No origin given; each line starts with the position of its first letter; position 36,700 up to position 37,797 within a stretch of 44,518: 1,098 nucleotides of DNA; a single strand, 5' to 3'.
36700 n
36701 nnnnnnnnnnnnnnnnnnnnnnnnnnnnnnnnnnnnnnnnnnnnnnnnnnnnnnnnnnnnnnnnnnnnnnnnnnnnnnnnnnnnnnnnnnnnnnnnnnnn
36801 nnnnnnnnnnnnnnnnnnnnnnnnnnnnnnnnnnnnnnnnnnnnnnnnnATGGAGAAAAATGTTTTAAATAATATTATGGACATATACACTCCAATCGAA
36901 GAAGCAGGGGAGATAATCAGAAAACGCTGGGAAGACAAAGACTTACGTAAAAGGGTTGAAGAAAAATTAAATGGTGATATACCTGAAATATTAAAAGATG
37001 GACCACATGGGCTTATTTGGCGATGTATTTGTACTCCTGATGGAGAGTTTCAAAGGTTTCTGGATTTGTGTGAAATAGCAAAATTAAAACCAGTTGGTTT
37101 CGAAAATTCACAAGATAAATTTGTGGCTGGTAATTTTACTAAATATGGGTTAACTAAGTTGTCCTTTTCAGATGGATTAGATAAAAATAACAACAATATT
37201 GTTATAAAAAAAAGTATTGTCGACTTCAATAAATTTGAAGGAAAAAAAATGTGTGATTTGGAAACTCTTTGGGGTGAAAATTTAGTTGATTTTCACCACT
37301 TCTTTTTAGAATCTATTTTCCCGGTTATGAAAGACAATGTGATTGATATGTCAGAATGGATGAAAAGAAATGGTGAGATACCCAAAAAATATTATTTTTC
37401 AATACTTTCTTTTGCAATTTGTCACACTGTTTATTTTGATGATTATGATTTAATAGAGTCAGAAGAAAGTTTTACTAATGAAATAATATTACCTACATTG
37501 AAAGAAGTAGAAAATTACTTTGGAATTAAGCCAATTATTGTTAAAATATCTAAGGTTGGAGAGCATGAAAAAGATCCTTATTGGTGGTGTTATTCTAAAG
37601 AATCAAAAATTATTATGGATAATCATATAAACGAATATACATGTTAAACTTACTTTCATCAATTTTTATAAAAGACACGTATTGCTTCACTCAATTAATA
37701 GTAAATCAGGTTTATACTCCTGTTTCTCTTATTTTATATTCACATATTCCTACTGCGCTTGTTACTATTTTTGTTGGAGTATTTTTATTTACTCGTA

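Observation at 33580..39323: Compact six-gene sensor locus: two kinases without a response regulator, a DMT transporter, and two paralogous unknowns flanking a Cys-rich mini-protein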

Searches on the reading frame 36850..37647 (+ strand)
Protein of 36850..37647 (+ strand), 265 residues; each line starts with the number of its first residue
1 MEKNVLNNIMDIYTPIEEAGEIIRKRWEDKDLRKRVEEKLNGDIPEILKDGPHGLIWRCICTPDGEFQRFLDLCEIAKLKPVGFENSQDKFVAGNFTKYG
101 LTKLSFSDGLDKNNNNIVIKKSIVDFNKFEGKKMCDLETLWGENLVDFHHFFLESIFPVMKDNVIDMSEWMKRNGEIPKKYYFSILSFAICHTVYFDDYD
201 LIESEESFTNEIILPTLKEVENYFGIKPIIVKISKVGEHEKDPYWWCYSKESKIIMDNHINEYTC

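Call 3: search_protein_families(library=pfam, proteins=[window:36850-37647:+], max_evalue=1)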
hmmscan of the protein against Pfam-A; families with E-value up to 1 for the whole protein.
window:36850-37647:+ (265 aa): 1 family
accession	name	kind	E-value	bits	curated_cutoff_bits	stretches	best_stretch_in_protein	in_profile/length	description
PF08321.18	PPP5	-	0.036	14.7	23.5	1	159-187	51-79/93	PPP5 TPR repeat region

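Call 4: search_protein_families(library=ncbifam, proteins=[window:36850-37647:+], max_evalue=1)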
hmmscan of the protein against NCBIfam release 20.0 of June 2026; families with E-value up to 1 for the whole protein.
window:36850-37647:+ (265 aa): 0 families

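Call 9: search_solved_structures(query=window:36850-37647:+, max_evalue=10)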
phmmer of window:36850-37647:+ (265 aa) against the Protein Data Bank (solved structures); distinct sequences matched with E-value up to 10: 1.
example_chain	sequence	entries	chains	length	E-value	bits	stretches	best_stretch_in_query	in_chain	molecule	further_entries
8zsg_V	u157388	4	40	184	0.95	12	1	41-75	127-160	KomB, HAM-like protein, non-canonical purine NTP pyrophosphatase | Non-canonical purine NTP pyrophosphatase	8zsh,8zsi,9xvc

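Call 10: find_homologous_proteins(query=window:36850-37647:+, max_evalue=0.001)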
Query window:36850-37647:+ (265 aa): 63 proteins with E <= 0.001 among 661 candidates.
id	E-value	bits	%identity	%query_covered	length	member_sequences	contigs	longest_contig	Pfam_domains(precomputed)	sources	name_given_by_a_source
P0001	2.9e-174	596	100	97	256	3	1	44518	-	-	-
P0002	8.2e-136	470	77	96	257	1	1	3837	-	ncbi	-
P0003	2.9e-133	462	78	96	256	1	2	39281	-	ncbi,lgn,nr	ncbi:MAG: hypothetical protein NTZ87_00605 [Candidatus Nomurabacteria bacterium]|nr:hypothetical pro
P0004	1.2e-129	450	72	96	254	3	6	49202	-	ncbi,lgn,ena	-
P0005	6.5e-127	441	70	96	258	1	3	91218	-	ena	-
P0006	2.4e-125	436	70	96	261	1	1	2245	-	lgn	-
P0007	3.7e-125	435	67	100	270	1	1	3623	-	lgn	-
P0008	8.9e-125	434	70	97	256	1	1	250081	-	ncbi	-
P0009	7.6e-124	431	71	96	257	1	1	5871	-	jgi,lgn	-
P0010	1.1e-123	430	71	95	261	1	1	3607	-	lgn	-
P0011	7.4e-118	411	67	97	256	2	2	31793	-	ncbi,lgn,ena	-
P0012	1.8e-117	410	63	98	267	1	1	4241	-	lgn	-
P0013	1.8e-117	410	69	96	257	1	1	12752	-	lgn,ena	-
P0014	6.2e-117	408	64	95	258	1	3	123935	-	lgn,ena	-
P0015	2.8e-116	406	67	96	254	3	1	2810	-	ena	-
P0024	2.7e-102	360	61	96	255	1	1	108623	-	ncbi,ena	-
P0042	1.3e-59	220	44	93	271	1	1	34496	-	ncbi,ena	-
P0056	2.7e-43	166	38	91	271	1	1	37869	-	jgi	jgi:hypothetical protein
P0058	6.7e-42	162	36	92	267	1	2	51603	-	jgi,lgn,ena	-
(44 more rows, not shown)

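Call 14: find_encoding_contigs(protein=P0008, flank=8000, max_places=2)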
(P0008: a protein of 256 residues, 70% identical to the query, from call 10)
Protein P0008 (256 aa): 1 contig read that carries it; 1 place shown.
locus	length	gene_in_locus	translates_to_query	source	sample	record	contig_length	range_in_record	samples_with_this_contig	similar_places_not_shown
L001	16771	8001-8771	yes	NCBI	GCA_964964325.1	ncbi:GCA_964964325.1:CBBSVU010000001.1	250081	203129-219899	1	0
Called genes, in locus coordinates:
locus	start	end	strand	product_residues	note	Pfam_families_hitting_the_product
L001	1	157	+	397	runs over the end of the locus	PF20706:GT4-conflict (faint), PF13439:Glyco_transf_4, PF00534:Glycos_transf_1, PF13692:Glyco_trans_1_4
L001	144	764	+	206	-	-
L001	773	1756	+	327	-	PF23023:Anti-Pycsar_Apyc1 (weak), PF12706:Lactamase_B_2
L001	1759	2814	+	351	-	-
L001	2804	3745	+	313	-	-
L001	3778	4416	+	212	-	PF00300:His_Phos_1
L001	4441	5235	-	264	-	PF02353:CMAS (faint), PF08003:Methyltransf_9 (weak), PF01209:Ubie_methyltran (weak), PF13489:Methyltransf_23, PF08241:Methyltransf_11, PF08242:Methyltransf_12, PF13649:Methyltransf_25, PF13847:Methyltransf_31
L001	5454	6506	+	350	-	PF01658:Inos-1-P_synth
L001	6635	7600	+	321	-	-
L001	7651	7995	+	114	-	-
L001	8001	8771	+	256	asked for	-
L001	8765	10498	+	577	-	PF00512:HisKA, PF02518:HATPase_c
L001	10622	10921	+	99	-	PF01371:Trp_repressor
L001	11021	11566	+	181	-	PF18306:LDcluster4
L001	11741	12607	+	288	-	-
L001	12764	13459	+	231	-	-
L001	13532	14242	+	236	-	-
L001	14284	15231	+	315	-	PF00579:tRNA-synt_1b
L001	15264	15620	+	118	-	PF05635:23S_rRNA_IVP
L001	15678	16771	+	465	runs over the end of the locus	PF01336:tRNA_anti-codon, PF00152:tRNA-synt_2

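Call 15: find_encoding_contigs(protein=P0024, flank=8000, max_places=2)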
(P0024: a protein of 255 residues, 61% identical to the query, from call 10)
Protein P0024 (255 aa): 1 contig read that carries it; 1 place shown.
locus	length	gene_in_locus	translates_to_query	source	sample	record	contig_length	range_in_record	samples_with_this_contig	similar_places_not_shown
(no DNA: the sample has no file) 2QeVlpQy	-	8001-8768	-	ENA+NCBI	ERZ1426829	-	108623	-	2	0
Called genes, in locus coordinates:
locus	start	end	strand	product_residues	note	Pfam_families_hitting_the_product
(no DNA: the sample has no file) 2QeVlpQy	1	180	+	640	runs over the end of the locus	-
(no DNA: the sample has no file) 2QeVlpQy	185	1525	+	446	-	PF00587:tRNA-synt_2b, PF03129:HGTP_anticodon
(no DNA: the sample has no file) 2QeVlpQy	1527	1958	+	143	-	PF00293:NUDIX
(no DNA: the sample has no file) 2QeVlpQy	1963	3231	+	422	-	PF00675:Peptidase_M16, PF05193:Peptidase_M16_C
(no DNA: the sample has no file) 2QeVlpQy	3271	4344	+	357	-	PF01594:AI-2E_transport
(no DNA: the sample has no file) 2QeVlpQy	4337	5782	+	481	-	PF00133:tRNA-synt_1, PF01406:tRNA-synt_1e, PF09334:tRNA-synt_1g, PF00133:tRNA-synt_1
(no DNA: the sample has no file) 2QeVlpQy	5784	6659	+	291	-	PF01026:TatD_DNase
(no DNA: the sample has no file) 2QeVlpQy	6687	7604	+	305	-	PF00892:EamA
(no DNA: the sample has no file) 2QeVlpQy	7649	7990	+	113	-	-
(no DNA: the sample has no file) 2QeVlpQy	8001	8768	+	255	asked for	-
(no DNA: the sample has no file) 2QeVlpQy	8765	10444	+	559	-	PF02518:HATPase_c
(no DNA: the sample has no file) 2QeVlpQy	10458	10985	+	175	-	PF01250:Ribosomal_S6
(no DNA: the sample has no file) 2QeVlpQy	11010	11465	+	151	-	PF00436:SSB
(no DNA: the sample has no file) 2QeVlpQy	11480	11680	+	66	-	PF01084:Ribosomal_S18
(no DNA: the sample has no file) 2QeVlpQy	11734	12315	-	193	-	PF08207:EFP_N, PF01132:EFP (weak), PF09285:Elong-fact-P_C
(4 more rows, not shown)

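Call 16: find_encoding_contigs(protein=P0042, flank=8000, max_places=2)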
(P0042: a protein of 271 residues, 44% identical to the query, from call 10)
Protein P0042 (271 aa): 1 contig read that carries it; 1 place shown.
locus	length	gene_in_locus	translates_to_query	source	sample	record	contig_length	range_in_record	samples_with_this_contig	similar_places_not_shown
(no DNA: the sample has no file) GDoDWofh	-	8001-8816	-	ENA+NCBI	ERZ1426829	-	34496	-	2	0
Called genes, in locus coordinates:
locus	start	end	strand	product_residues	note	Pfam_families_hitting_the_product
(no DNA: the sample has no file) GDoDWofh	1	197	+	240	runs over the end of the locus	-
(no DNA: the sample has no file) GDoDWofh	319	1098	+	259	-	PF03437:BtpA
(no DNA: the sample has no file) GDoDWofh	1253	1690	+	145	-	PF02195:ParB_N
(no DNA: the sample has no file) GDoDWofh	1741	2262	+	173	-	PF13302:Acetyltransf_3, PF13420:Acetyltransf_4, PF00583:Acetyltransf_1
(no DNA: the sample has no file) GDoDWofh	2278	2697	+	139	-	PF00293:NUDIX, PF22327:Nudt16-like (weak)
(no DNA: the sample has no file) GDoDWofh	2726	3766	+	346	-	PF02016:Peptidase_S66, PF17676:Peptidase_S66C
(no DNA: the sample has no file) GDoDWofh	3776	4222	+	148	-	PF00293:NUDIX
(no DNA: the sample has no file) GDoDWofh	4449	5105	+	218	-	PF13529:Peptidase_C39_2 (weak)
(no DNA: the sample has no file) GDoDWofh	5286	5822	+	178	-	-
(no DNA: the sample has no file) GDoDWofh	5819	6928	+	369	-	PF01168:Ala_racemase_N, PF00842:Ala_racemase_C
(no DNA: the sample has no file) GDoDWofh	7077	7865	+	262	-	-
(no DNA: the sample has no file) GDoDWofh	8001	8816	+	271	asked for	-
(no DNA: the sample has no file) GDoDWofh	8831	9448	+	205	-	PF00856:SET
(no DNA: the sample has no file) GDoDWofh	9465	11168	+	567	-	PF00512:HisKA, PF02518:HATPase_c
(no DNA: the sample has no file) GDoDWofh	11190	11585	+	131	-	-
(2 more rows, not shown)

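Call 17: find_encoding_contigs(protein=P0058, flank=8000, max_places=2)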
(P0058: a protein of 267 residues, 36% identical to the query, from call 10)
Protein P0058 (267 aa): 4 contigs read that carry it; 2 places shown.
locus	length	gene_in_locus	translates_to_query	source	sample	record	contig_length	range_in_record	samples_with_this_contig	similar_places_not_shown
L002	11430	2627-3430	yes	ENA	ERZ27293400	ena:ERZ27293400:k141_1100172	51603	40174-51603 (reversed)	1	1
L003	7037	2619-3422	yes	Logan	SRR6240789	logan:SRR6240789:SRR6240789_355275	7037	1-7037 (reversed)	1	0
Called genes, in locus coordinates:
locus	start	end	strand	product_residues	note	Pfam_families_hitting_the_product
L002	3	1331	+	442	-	?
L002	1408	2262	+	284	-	PF10026:DUF2268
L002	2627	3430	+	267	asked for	-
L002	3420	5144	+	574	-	PF00512:HisKA, PF02518:HATPase_c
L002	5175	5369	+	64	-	-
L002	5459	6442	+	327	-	PF00579:tRNA-synt_1b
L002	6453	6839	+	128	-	-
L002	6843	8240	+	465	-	PF00664:ABC_membrane, PF00005:ABC_tran, PF02463:SMC_N (weak), PF13304:AAA_21 (faint)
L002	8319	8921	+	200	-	PF20803:PaaX_M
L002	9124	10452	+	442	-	PF01336:tRNA_anti-codon, PF00152:tRNA-synt_2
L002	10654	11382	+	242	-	PF02616:SMC_ScpA, PF04824:Rad21_Rec8 (weak)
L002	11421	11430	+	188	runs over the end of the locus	PF04079:SMC_ScpB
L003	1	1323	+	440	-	PF02624:YcaO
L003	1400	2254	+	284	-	PF10026:DUF2268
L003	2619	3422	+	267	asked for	-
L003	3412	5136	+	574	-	PF00512:HisKA, PF02518:HATPase_c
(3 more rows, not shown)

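Call 18: find_encoding_contigs(protein=P0056, flank=8000, max_places=2)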
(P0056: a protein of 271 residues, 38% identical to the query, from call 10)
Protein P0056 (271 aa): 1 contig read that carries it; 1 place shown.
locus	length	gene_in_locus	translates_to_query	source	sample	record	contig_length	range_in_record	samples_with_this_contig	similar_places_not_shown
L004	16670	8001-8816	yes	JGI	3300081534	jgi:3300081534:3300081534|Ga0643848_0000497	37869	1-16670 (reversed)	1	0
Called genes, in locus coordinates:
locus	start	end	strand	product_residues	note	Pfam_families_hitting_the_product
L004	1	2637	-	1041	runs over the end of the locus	PF02384:N6_Mtase, PF20473:MmeI_Mtase (faint), PF18135:Type_ISP_C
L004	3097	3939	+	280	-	PF02195:ParB_N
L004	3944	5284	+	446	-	PF00239:Resolvase, PF07508:Recombinase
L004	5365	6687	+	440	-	PF00239:Resolvase, PF07508:Recombinase, PF13408:Zn_ribbon_recom (weak)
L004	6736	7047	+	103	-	-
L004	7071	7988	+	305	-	PF00892:EamA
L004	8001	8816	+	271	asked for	-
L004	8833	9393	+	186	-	PF00856:SET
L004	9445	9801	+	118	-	-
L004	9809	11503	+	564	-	PF00512:HisKA (weak), PF02518:HATPase_c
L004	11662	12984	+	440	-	PF04055:Radical_SAM, PF13353:Fer4_12 (weak), PF13186:SPASM (weak)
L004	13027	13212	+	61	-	-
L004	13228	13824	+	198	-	-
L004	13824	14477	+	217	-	PF00300:His_Phos_1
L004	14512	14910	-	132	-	PF00293:NUDIX, PF14815:NUDIX_4 (weak)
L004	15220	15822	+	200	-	PF13302:Acetyltransf_3, PF13420:Acetyltransf_4, PF13523:Acetyltransf_8, PF00583:Acetyltransf_1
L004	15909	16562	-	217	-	-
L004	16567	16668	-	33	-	?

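Call 20: predict_structure(alignment_id=A1)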
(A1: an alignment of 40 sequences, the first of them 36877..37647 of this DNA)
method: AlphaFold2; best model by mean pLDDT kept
length: 256 residues; sequences in the alignment: 40
mean_pLDDT: 94.8   pTM: 0.91
mean pLDDT of the five models: 94.8, 94.0, 93.6, 93.0, 92.8
residues with pLDDT >= 90: 222; 70-90: 33; 50-70: 1; < 50: 0
segments of 3 or more residues with pLDDT < 50: none
pLDDT, mean of each block of 10 residues (from residue 1): 93 98 97 94 96 97 98 97 90 95 90 91 95 97 98 96 90 96 97 87 96 98 94 93 97 93
secondary structure, 60 per line:
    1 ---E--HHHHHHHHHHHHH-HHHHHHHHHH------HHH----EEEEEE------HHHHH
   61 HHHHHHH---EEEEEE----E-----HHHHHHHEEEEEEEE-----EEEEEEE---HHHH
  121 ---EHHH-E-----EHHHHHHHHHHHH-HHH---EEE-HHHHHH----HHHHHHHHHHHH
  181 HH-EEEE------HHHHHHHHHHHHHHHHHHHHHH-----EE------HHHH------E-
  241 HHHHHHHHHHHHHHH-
elements in order: H7-19 H21-30 E44-49 H56-67 E71-76 H87-93 E94-101 E107-113 H117-120 H136-147 E155-157 H159-164 H169-182 E184-187 H194-215 H229-232 H241-255

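Call 23: fold_search(model_id=the predicted structure, library=pdb)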
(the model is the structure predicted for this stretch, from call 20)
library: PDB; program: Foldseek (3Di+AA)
matches with E <= 10: 648; with E <= 0.001: 0
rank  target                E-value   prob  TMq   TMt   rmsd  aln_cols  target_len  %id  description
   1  5ztb_B                1.0e-01  0.18  0.25  0.22  13.0       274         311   10  Structure of Sulfurtransferase (released 2019-06-12)
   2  4gsl_A                1.3e-01  0.18  0.27  0.14  13.1       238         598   13  Crystal structure of an Atg7-Atg3 crosslinked complex (released 2012-11-14)
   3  5gha_B                2.5e-01  0.13  0.13  0.11   8.8        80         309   15  Sulfur Transferase TtuA in complex with Sulfur Carrier TtuB (released 2017-05-03)
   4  7n2c_EF               2.5e-01  0.06  0.16  0.07  13.8       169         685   11  Elongating 70S ribosome complex in a fusidic acid-stalled intermediate state of translocation bound to EF-G(GDP) (INT (released 2021-07-14)
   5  5ztb_C                2.8e-01  0.10  0.23  0.20  14.2       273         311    8  Structure of Sulfurtransferase (released 2019-06-12)
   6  5gha_D                3.0e-01  0.12  0.24  0.21  12.8       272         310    9  Sulfur Transferase TtuA in complex with Sulfur Carrier TtuB (released 2017-05-03)
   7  4v9o_DV               3.0e-01  0.04  0.15  0.07  15.0       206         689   14  Control of ribosomal subunit rotation by elongation factor G (released 2014-07-09)
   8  5b4f                  3.2e-01  0.09  0.22  0.20  14.0       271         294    8  Sulfur Transferase TtuA in complex with iron sulfur cluster (released 2017-05-10)
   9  5b4e                  3.4e-01  0.11  0.13  0.12   8.8        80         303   15  Sulfur Transferase TtuA in complex with iron sulfur cluster and ATP derivative (released 2017-05-03)
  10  1i13_B                3.4e-01  0.08  0.13  0.16   9.0        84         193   21  ANALYSIS OF AN INVARIANT ASPARTIC ACID IN HPRTS-ALANINE MUTANT (released 2002-05-29)
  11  3e27_A                3.9e-01  0.25  0.36  0.45   7.8       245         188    8  Nicotinic acid mononucleotide (NaMN) adenylyltransferase from Bacillus anthracis: product complex (released 2008-09-09)
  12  5gha_A                3.9e-01  0.08  0.11  0.10   9.4        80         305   14  Sulfur Transferase TtuA in complex with Sulfur Carrier TtuB (released 2017-05-03)
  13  7pjy_x                3.9e-01  0.04  0.14  0.06  17.2       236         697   13  Structure of the 70S-EF-G-GDP ribosome complex with tRNAs in chimeric state 1 (CHI1-EF-G-GDP) (released 2021-10-20)
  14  9iqw_B                4.1e-01  0.08  0.13  0.19  11.6        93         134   15  phage HY126 encoded D-arabinose 1,5-diphosphate phosphatase AfhF (released 2025-07-16)
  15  6apt_B                4.1e-01  0.06  0.11  0.15  10.1       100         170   12  Trypanosoma brucei hypoxanthine guanine phosphoribosyltransferase in complex with {[(2S)-3-(2-amino-6-oxo-1,6-dihydro- (released 2018-03-14)
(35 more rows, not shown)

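Call 24: fold_search(model_id=the predicted structure, library=viral)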
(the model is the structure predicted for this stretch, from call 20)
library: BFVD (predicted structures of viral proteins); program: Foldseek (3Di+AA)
matches with E <= 10: 329; with E <= 0.001: 0
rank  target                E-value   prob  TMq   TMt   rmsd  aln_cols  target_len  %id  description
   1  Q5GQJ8                1.1e-02  0.63  0.30  0.22  11.7       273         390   11  Cytitidyltransferase [Synechococcus phage S-PM2]
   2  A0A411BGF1            1.9e-02  0.75  0.31  0.41  10.3       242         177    9  (no name in the UniProt tables at hand)
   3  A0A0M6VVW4            1.9e-02  0.57  0.31  0.16  10.5       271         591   10  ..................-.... domain-containing protein [Synechococcus phage S-PM2]
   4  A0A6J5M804            2.0e-02  0.75  0.33  0.27  10.0       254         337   10  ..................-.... domain-containing protein [uncultured Caudovirales phage]
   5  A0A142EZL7            3.8e-02  0.54  0.32  0.14   9.6       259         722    8  (no name in the UniProt tables at hand)
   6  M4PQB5                5.2e-02  0.60  0.34  0.11   9.2       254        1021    7  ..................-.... domain-containing protein [Synechococcus phage S-RIM2 R1_1999]
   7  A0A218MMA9            6.7e-02  0.33  0.30  0.16  14.4       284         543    7  Putative cytitidyltransferase [uncultured virus]
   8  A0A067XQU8            8.0e-02  0.51  0.33  0.32   9.9       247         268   10  (no name in the UniProt tables at hand)
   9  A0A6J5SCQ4            1.0e-01  0.28  0.29  0.12  10.0       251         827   11  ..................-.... domain-containing protein [uncultured Caudovirales phage]
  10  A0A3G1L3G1            1.1e-01  0.28  0.30  0.33   9.7       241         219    9  Nicotinamide/nicotinate mononucleotide adenylyltransferase [Synechococcus phage S-CBWM1]
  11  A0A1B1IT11            1.3e-01  0.41  0.33  0.27   9.8       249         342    7  (no name in the UniProt tables at hand)
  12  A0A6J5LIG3            1.4e-01  0.13  0.24  0.23  14.3       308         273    7  Uncharacterized protein [uncultured Caudovirales phage]
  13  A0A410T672            1.5e-01  0.07  0.13  0.18  16.0       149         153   12  (no name in the UniProt tables at hand)
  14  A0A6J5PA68            1.6e-01  0.20  0.25  0.09  16.6       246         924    9  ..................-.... domain-containing protein [uncultured Caudovirales phage]
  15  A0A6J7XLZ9            1.8e-01  0.21  0.30  0.16  10.3       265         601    8  Uncharacterized protein [uncultured Caudovirales phage]
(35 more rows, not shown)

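Call 25: search_protein_representatives(alignment_id=A1)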
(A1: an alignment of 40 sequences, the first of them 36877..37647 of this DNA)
Query: 40 sequences, 257 profile positions. Proteins with E-value up to 0.001 (for the whole library): 965; up to 1e-10: 779; up to 1e-30: 501. The best 150 are listed.
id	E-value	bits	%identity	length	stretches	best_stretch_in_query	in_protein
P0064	4.6e-105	367.0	-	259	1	1-255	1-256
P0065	1.6e-98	345.5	-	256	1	5-256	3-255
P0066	3.8e-98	344.3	-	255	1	1-254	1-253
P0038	4.6e-93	327.7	-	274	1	4-255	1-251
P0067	2.3e-91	322.1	-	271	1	2-252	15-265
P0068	3.3e-88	311.7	-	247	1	4-252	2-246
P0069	3.6e-88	311.6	-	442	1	3-249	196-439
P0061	1.6e-87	309.5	-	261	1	1-255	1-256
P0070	2.2e-86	305.8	-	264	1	2-253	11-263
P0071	3.9e-85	301.7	-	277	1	4-255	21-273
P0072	5.3e-85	301.3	-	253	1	4-254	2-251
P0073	6.2e-85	301.0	-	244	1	1-242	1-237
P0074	9.9e-85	300.4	-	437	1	2-252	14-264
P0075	1.2e-84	300.1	-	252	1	5-250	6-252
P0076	1.5e-84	299.8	-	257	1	4-246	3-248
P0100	1.2e-78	280.5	-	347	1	4-254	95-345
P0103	1.8e-78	279.9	-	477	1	4-254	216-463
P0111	3.4e-77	275.7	-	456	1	3-253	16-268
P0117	1.0e-76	274.1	-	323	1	3-252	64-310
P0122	7.6e-76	271.2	-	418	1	6-250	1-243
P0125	1.4e-75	270.4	-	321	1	2-246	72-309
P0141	5.4e-74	265.2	-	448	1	3-251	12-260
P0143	2.2e-73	263.2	-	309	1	4-242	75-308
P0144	2.3e-73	263.1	-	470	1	2-251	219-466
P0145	2.5e-73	263.0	-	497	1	3-255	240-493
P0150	3.6e-72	259.2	-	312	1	3-249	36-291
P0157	2.6e-70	253.1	-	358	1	4-250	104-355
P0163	9.5e-70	251.3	-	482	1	6-245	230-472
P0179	1.4e-68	247.4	-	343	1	2-250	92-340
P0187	6.4e-68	245.3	-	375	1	4-252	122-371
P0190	1.0e-67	244.6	-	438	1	5-254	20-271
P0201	2.4e-66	240.1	-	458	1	5-248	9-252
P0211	1.1e-64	234.7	-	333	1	5-249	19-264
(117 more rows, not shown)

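Call 26: search_protein_families(library=pfam, proteins=[P0069, P0074, P0103, P0111, P0122, P0141, P0144, P0145, P0163, P0190], max_evalue=0.01)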
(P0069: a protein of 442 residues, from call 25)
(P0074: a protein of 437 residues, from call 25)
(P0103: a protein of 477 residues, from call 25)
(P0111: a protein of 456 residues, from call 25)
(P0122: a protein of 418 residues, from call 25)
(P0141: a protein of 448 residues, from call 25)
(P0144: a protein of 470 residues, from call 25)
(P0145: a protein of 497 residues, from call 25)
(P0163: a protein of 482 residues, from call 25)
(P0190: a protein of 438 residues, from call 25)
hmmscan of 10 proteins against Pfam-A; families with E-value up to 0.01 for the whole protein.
P0069 (442 aa): 2 families
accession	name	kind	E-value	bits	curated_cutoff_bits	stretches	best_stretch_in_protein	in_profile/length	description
PF00583.31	Acetyltransf_1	-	9.8e-06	26.3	20.7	1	35-133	19-102/116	Acetyltransferase (GNAT) family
PF13527.13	Acetyltransf_9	-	0.0083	16.6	25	0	91-121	74-104/127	Acetyltransferase (GNAT) domain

P0074 (437 aa): 1 family
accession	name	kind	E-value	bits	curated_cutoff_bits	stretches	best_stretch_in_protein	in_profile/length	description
PF00856.33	SET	-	1.5e-13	51.5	22.4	1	290-382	1-104/105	SET domain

P0103 (477 aa): 1 family
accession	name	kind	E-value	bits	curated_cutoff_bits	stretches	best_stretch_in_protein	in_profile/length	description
PF00583.31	Acetyltransf_1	-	0.0016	19.1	20.7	1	43-160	10-107/116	Acetyltransferase (GNAT) family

P0111 (456 aa): 1 family
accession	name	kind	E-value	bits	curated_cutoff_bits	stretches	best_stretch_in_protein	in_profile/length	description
PF00856.33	SET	-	5.2e-09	36.9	22.4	1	299-401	1-105/105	SET domain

P0122 (418 aa): 0 families

P0141 (448 aa): 1 family
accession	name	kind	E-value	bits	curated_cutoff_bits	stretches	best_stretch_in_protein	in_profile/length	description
PF00856.33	SET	-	9.4e-11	42.5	22.4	1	285-374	4-104/105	SET domain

P0144 (470 aa): 1 family
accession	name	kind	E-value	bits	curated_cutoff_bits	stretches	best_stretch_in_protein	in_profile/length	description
PF00583.31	Acetyltransf_1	-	2.1e-06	28.4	20.7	1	36-153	3-105/116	Acetyltransferase (GNAT) family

P0145 (497 aa): 1 family
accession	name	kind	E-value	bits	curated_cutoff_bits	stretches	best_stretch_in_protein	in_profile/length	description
PF19529.4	DUF6057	-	0.0029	17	29.8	1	11-206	71-273/569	Family of unknown function (DUF6057)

P0163 (482 aa): 0 families

P0190 (438 aa): 1 family
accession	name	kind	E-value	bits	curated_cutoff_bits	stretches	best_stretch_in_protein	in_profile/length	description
PF00856.33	SET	-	1.3e-09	38.9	22.4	1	287-375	1-104/105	SET domain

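Call 27: search_protein_families(library=pfam, proteins=[P0201, P0100, P0157, P0187, P0179, P0117, P0125, P0143, P0211, P0150], max_evalue=0.01)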
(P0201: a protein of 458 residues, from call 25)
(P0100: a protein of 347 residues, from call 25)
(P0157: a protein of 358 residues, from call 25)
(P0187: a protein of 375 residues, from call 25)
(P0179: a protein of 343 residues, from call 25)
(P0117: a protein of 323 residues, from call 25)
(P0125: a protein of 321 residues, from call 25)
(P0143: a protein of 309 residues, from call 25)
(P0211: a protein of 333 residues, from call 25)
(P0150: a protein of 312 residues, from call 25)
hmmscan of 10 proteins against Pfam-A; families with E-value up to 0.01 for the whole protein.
P0201 (458 aa): 1 family
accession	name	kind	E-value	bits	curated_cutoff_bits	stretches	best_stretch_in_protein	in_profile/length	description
PF00856.33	SET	-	3.9e-07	30.9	22.4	1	281-370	3-103/105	SET domain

P0100 (347 aa): 0 families

P0157 (358 aa): 0 families

P0187 (375 aa): 0 families

P0179 (343 aa): 0 families

P0117 (323 aa): 0 families

P0125 (321 aa): 0 families

P0143 (309 aa): 0 families

P0211 (333 aa): 0 families

P0150 (312 aa): 0 families

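Call 29: search_solved_structures(query=A1, max_evalue=10)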
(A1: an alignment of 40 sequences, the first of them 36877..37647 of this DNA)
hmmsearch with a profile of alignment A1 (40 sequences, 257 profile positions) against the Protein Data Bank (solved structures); distinct sequences matched with E-value up to 10: 0.
